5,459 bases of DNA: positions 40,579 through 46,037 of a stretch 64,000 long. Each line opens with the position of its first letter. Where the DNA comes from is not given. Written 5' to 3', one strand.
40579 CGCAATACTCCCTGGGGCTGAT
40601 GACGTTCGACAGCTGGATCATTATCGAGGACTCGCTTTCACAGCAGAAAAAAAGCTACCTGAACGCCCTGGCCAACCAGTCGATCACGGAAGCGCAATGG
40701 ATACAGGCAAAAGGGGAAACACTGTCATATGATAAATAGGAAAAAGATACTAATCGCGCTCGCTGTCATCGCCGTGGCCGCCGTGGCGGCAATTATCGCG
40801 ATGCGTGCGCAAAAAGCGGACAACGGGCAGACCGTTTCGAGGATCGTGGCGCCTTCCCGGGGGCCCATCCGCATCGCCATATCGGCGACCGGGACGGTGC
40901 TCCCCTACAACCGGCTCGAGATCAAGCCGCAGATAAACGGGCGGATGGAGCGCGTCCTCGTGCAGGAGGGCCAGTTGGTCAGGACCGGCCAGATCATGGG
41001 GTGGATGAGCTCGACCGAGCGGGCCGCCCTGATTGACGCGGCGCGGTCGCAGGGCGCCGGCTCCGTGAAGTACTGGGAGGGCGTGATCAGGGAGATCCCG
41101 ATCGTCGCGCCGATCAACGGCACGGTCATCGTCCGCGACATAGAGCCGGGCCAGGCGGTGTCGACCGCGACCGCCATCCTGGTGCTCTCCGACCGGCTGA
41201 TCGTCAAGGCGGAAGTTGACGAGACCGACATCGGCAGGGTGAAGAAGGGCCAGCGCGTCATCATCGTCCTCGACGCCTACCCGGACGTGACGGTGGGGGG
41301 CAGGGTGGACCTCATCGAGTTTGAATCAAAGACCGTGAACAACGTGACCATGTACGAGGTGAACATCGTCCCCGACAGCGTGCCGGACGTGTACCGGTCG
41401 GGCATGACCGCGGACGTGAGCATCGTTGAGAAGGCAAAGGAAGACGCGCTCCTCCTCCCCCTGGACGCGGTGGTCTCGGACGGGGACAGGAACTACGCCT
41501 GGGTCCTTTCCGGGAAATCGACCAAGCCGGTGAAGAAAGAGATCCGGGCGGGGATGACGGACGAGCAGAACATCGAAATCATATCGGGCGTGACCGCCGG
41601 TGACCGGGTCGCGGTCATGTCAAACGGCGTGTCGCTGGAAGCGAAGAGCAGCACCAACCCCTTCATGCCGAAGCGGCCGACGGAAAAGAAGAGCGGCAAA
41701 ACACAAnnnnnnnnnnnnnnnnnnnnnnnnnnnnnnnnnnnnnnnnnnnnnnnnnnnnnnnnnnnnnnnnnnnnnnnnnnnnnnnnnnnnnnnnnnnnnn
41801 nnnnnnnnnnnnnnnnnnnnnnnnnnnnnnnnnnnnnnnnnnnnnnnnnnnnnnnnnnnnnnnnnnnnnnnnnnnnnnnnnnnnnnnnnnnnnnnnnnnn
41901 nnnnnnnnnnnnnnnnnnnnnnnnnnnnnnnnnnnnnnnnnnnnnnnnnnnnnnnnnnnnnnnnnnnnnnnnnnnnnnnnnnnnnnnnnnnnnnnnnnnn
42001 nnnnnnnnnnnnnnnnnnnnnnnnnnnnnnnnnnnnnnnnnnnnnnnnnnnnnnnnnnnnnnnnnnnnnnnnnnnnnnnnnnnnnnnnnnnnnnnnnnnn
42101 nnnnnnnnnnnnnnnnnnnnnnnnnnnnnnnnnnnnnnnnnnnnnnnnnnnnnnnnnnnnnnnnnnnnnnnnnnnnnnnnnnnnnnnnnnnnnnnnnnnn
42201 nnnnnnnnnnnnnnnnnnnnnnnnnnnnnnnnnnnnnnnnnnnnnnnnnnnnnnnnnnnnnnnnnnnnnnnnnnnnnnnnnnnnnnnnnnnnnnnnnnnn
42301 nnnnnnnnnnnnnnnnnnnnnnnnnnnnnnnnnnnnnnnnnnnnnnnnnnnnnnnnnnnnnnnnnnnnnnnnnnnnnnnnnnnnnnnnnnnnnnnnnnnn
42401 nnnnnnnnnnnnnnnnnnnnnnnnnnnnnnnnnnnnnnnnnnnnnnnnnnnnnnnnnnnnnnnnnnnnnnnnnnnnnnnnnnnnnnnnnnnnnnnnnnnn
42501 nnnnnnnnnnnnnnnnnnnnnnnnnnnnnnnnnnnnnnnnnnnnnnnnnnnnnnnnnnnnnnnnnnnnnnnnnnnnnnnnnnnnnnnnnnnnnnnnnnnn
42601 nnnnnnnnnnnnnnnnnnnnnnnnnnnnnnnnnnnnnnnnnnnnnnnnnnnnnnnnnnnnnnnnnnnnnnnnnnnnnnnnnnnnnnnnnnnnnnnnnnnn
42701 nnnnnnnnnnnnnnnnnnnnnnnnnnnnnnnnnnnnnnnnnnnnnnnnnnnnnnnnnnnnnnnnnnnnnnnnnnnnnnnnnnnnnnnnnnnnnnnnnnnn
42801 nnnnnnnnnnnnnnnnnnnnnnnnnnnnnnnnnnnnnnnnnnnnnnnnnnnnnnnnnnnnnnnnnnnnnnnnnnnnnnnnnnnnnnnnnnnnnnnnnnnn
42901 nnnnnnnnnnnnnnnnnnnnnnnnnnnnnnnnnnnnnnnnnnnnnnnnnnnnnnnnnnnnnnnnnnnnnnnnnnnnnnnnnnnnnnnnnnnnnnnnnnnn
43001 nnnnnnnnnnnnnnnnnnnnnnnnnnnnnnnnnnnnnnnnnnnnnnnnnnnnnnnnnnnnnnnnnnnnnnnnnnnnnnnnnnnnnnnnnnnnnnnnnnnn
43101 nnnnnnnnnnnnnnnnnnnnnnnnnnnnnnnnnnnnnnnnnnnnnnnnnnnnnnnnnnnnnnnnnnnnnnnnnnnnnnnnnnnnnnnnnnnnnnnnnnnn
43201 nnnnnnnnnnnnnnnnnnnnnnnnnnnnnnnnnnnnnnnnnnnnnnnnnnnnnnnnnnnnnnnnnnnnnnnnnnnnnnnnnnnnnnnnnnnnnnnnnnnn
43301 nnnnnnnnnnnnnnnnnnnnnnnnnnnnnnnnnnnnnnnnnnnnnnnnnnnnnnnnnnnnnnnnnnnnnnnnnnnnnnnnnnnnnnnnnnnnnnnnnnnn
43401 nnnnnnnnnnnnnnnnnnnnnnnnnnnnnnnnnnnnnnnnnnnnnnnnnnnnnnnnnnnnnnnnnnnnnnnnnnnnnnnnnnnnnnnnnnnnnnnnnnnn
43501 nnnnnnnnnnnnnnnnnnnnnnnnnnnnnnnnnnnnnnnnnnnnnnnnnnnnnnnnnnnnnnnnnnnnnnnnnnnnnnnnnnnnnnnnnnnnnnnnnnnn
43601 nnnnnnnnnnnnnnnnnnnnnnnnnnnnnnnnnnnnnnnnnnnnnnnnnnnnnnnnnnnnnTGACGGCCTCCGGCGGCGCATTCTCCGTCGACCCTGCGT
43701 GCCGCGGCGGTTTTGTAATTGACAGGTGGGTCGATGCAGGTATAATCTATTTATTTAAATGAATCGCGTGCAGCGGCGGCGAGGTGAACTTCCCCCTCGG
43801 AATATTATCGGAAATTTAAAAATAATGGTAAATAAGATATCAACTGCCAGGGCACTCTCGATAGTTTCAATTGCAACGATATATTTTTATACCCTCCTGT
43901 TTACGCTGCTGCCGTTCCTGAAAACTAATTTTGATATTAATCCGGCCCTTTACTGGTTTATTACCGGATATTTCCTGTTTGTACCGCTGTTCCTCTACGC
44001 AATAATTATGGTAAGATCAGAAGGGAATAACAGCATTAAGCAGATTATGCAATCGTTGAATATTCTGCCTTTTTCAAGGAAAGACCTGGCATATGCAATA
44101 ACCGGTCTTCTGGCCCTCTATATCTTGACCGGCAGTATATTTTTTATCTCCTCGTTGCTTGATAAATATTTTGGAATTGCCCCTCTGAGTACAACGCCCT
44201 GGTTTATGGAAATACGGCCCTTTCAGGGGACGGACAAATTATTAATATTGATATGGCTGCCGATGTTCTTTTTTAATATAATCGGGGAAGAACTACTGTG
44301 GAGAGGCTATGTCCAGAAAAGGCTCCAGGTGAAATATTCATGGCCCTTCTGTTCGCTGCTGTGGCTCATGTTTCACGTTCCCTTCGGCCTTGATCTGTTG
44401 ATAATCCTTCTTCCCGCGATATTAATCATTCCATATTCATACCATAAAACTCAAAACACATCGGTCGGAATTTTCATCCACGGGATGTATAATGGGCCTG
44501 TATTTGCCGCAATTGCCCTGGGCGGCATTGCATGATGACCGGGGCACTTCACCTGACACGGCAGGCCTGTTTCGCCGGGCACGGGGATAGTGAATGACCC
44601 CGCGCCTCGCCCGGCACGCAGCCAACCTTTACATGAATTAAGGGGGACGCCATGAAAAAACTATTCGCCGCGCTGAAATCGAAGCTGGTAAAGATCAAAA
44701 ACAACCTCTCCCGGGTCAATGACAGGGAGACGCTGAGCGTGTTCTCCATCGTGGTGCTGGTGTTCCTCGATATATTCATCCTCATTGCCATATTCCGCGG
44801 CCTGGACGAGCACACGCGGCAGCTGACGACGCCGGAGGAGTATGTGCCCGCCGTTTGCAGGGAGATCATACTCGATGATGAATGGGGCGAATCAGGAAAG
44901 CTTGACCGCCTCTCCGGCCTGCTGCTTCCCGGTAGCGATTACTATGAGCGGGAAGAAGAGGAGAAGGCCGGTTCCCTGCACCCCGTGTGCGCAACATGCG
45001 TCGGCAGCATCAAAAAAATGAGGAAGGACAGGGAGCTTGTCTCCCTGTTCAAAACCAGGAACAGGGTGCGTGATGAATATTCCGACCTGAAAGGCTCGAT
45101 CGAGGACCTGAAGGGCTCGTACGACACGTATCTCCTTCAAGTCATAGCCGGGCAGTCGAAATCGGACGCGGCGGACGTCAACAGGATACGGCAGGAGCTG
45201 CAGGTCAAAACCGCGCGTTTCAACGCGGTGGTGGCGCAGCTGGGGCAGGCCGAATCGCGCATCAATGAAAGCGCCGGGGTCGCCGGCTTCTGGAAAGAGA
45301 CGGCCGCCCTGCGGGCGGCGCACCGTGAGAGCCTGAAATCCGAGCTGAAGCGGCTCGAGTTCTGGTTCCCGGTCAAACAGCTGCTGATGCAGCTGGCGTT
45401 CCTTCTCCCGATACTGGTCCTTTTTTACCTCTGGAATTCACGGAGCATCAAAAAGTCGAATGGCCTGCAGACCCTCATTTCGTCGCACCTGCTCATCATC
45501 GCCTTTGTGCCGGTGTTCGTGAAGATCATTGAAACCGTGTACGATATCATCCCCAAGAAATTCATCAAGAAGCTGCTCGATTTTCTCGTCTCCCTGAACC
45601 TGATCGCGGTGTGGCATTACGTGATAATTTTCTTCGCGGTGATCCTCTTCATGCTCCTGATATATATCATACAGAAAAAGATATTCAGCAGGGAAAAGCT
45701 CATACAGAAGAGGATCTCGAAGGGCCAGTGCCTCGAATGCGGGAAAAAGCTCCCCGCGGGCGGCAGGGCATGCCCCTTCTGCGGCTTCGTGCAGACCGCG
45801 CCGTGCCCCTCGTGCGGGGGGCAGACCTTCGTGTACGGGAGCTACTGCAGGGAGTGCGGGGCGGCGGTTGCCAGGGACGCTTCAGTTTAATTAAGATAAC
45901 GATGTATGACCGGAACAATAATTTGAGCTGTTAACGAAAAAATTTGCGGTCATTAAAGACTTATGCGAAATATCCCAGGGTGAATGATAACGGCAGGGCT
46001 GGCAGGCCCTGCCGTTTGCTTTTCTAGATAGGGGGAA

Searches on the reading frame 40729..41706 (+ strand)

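Call 54: search_protein_families(library=pfam, proteins=[window:40729-41706:+], max_evalue=0.00001)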
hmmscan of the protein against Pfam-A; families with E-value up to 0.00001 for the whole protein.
window:40729-41706:+ (326 aa): 2 families
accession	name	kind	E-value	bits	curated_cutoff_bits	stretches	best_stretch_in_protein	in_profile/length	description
PF16576.10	HlyD_D23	-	1.5e-14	54.2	30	1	119-197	105-185/214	Barrel-sandwich domain of CusB or HlyD membrane-fusion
PF13437.12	HlyD_3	-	2.4e-12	48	22.2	1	125-216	2-96/106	HlyD family secretion protein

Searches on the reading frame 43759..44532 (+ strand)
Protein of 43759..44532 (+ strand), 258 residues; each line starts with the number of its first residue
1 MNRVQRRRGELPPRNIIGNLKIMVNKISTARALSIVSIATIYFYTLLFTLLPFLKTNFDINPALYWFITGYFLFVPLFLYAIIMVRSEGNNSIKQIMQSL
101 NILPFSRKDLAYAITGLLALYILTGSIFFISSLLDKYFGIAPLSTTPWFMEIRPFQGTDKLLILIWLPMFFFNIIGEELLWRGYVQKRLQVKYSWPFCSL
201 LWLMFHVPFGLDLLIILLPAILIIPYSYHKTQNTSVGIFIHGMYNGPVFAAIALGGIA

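Call 29: search_protein_families(library=pfam, proteins=[window:43759-44532:+], max_evalue=0.01)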
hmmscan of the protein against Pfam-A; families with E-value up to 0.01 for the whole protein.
window:43759-44532:+ (258 aa): 1 family
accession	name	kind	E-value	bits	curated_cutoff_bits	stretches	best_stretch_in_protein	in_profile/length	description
PF02517.21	Rce1-like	-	5.6e-15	55.9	22.4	1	162-245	4-91/93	Type II CAAX prenyl endopeptidase Rce1-like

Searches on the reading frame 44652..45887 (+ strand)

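Call 29: search_protein_families(library=pfam, proteins=[window:44652-45887:+], max_evalue=0.01)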
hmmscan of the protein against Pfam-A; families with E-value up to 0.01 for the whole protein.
window:44652-45887:+ (412 aa): 2 families
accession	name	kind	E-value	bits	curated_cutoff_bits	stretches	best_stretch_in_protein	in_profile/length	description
PF12773.13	DZR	-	0.00057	20.4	27.3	1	360-403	1-45/45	Double zinc ribbon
PF10571.15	UPF0547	-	0.0088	16.6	29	1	359-380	2-23/26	Uncharacterised protein family UPF0547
